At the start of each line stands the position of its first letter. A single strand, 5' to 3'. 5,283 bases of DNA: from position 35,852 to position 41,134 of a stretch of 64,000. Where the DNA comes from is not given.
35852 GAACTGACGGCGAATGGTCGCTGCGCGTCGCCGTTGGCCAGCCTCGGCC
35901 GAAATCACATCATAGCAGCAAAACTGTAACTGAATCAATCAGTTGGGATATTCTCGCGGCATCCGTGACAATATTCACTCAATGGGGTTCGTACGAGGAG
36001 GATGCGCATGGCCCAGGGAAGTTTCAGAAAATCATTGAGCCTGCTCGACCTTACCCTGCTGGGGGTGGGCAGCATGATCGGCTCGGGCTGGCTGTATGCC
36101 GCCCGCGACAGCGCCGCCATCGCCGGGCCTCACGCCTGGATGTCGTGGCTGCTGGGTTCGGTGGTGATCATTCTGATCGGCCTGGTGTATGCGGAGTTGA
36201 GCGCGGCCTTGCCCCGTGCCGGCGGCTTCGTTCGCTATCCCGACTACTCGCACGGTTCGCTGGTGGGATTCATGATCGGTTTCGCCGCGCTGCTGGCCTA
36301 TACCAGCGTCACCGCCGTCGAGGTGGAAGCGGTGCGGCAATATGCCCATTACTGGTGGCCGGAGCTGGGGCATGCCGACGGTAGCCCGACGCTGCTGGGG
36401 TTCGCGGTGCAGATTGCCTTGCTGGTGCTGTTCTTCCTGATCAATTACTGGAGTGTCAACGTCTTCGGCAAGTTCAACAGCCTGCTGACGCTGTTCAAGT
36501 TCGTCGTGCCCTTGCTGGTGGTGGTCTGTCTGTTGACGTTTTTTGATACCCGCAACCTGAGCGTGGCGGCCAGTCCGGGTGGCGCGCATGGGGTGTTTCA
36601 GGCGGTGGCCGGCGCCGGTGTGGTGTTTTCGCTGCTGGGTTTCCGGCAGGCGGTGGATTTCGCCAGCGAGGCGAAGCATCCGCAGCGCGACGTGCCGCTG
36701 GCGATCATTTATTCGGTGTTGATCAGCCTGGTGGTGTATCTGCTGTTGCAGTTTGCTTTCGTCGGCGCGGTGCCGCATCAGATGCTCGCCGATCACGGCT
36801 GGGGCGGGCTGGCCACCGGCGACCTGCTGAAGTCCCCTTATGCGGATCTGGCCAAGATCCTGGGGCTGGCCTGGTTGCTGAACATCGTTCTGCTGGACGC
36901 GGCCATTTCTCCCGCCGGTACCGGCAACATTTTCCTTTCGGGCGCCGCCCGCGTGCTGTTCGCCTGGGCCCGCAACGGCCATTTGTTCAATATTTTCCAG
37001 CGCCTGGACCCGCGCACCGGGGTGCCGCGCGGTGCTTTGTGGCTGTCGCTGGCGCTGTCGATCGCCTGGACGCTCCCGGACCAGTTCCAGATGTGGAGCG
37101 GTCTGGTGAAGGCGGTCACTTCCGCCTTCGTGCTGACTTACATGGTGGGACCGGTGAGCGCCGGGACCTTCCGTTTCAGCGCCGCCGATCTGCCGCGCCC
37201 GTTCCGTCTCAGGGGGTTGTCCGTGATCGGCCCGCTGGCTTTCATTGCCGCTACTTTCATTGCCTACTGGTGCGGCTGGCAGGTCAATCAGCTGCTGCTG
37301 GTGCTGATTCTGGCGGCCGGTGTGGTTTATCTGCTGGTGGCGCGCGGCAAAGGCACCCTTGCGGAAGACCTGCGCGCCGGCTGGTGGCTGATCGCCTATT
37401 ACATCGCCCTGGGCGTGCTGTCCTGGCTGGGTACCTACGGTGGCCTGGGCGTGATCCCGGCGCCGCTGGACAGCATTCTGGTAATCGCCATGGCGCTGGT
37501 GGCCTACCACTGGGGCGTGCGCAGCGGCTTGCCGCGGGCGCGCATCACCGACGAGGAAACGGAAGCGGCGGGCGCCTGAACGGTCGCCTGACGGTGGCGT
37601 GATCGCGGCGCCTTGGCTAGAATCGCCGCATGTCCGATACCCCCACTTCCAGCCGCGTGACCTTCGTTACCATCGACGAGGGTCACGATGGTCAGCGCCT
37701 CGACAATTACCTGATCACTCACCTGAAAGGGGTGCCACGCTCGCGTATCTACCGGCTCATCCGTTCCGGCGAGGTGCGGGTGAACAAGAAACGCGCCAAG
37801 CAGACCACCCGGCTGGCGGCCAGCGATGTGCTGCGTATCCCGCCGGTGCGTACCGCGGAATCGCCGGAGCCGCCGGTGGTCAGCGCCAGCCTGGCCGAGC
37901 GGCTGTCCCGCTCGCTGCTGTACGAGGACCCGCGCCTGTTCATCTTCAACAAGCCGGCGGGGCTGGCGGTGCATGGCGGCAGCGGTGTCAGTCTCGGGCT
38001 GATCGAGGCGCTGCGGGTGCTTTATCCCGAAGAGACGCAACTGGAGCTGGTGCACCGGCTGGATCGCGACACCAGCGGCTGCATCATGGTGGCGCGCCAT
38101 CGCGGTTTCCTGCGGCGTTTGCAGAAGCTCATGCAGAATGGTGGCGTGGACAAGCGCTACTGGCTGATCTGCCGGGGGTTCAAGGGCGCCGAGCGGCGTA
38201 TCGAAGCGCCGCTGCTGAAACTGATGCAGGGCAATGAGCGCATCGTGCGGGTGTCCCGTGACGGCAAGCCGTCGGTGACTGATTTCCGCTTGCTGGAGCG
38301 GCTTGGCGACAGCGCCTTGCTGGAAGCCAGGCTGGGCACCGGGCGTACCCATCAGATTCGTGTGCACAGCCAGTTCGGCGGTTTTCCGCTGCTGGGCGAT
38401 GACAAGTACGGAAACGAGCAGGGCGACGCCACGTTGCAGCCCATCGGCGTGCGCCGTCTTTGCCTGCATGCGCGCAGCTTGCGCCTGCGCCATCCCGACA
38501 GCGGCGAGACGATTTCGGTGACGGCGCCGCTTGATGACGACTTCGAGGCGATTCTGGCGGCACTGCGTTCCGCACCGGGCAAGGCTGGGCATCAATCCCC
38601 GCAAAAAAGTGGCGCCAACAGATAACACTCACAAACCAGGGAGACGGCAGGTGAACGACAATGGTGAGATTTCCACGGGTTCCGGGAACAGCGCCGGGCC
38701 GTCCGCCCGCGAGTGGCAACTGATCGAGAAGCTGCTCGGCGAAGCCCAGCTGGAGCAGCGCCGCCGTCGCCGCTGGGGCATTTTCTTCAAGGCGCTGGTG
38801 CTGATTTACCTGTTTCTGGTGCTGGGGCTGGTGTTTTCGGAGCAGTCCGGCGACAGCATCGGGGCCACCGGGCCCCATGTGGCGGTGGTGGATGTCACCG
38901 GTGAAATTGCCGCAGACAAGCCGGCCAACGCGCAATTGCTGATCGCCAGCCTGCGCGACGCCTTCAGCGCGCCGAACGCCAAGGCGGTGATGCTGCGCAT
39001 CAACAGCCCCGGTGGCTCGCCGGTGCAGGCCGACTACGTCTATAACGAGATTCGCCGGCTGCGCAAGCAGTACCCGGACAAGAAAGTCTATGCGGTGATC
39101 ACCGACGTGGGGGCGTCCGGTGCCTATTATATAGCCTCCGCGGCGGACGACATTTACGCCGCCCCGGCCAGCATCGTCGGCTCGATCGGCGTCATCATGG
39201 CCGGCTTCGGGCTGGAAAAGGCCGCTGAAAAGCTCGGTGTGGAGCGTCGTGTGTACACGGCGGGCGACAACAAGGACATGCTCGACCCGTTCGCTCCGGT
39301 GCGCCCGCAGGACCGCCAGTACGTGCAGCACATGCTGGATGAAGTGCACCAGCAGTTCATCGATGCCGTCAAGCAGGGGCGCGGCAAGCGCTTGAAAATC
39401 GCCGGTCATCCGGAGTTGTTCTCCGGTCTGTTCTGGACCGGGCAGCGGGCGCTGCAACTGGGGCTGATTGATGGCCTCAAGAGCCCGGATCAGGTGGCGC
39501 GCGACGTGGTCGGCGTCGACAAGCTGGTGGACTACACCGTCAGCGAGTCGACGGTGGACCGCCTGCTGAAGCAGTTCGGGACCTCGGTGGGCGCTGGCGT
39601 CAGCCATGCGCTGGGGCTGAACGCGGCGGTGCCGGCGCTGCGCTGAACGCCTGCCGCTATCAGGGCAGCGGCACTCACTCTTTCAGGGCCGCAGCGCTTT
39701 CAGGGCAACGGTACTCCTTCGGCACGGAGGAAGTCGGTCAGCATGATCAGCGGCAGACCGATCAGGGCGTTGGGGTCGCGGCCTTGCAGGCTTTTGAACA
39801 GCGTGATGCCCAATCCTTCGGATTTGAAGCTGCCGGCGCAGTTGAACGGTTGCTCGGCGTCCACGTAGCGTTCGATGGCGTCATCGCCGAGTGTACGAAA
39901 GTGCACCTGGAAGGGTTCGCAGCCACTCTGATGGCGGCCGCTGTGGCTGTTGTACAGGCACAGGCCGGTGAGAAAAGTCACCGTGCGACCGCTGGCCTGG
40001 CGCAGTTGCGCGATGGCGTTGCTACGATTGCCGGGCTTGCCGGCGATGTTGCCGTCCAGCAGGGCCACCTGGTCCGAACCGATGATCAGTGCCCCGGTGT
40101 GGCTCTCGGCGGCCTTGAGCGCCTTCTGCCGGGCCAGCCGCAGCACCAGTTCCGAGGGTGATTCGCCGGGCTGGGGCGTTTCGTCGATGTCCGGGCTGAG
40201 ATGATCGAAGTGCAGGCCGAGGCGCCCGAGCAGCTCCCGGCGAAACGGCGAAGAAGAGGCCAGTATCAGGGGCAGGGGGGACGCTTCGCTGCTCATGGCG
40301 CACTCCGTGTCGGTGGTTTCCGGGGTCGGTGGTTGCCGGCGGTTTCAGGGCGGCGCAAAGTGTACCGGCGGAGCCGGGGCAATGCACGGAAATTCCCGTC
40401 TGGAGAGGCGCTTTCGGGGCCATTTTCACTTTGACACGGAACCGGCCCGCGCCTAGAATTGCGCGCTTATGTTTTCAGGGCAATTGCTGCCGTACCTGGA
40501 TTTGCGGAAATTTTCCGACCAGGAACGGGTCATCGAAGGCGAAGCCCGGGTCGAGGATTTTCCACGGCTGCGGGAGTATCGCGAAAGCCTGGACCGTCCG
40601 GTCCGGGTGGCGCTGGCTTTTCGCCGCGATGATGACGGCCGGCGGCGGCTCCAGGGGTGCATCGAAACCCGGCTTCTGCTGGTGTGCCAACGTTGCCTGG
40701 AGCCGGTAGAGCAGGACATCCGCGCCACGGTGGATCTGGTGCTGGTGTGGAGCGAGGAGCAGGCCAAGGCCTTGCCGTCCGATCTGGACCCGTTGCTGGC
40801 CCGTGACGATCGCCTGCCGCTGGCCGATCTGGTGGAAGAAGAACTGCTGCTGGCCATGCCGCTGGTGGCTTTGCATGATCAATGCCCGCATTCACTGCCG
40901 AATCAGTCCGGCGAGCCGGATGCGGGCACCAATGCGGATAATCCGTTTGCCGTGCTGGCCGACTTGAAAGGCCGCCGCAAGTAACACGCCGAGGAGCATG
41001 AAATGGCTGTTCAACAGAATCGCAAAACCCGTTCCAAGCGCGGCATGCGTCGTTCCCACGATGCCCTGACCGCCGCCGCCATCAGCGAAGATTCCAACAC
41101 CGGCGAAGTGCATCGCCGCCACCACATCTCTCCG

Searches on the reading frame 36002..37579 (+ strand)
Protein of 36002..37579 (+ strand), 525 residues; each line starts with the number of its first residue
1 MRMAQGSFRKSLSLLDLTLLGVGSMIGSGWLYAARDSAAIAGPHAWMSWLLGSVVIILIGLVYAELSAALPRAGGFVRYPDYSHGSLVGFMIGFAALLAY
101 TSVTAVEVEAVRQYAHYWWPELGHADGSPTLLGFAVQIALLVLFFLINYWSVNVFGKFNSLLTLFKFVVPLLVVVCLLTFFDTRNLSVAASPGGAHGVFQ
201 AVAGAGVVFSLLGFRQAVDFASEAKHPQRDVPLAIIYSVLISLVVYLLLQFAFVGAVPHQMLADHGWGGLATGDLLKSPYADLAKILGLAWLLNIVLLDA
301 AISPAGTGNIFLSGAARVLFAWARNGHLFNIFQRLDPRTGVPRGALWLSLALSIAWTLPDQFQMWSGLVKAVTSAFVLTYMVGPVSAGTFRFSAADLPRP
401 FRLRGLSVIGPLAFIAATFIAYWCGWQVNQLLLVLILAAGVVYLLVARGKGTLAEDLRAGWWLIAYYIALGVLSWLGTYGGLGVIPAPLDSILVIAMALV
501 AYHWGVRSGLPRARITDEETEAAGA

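Call 52: search_protein_families(library=pfam, proteins=[window:36002-37579:+], max_evalue=0.00001)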
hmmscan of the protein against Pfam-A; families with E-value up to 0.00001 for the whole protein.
window:36002-37579:+ (525 aa): 3 families
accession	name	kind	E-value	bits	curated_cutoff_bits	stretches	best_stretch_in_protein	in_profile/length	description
PF13520.12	AA_permease_2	-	7.2e-45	154.1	27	1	12-422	1-399/427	Amino acid permease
PF00324.27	AA_permease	-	7.3e-30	104.5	24.6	1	17-392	2-383/470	Amino acid permease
PF03845.19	Spore_permease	-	2.2e-10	40.4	23.4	1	13-279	3-256/321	Spore germination protein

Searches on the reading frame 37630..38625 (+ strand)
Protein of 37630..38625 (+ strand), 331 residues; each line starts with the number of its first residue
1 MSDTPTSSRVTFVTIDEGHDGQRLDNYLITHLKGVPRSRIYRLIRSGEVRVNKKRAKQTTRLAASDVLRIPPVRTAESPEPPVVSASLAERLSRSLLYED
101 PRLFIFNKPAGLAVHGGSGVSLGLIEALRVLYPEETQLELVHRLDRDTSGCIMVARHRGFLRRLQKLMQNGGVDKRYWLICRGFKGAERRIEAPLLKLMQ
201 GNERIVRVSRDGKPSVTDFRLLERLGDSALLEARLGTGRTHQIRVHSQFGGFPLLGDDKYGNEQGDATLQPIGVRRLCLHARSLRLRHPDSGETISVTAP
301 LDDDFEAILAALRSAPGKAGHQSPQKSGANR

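Call 52: search_protein_families(library=pfam, proteins=[window:37630-38625:+], max_evalue=0.00001)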
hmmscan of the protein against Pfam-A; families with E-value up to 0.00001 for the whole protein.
window:37630-38625:+ (331 aa): 2 families
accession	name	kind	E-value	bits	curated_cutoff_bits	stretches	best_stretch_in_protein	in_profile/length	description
PF00849.27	PseudoU_synth_2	-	9.9e-30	104.2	26.8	1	103-247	2-150/152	RNA pseudouridylate synthase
PF01479.30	S4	-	5e-08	33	22.8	1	22-67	1-47/48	S4 domain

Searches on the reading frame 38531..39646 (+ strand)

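Call 52: search_protein_families(library=pfam, proteins=[window:38531-39646:+], max_evalue=0.00001)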
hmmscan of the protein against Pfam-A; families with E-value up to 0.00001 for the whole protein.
window:38531-39646:+ (371 aa): 1 family
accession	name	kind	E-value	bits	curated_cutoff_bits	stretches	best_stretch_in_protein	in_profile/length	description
PF01343.23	Peptidase_S49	-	1.9e-37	129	24.9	1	183-324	6-145/154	Peptidase family S49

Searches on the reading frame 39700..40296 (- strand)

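Call 52: search_protein_families(library=pfam, proteins=[window:39700-40296:-], max_evalue=0.00001)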
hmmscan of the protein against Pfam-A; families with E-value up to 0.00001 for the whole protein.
window:39700-40296:- (198 aa): 1 family
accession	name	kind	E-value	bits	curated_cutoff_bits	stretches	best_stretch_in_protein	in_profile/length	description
PF02545.19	Maf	-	1.5e-52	178.4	27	1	9-192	1-186/187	Maf-like protein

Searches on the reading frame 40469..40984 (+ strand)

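Call 52: search_protein_families(library=pfam, proteins=[window:40469-40984:+], max_evalue=0.00001)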
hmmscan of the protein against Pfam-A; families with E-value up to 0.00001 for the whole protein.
window:40469-40984:+ (171 aa): 1 family
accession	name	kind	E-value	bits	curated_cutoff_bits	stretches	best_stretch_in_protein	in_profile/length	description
PF02620.22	YceD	-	2.7e-20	73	33.2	1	62-167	2-119/119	Large ribosomal RNA subunit accumulation protein YceD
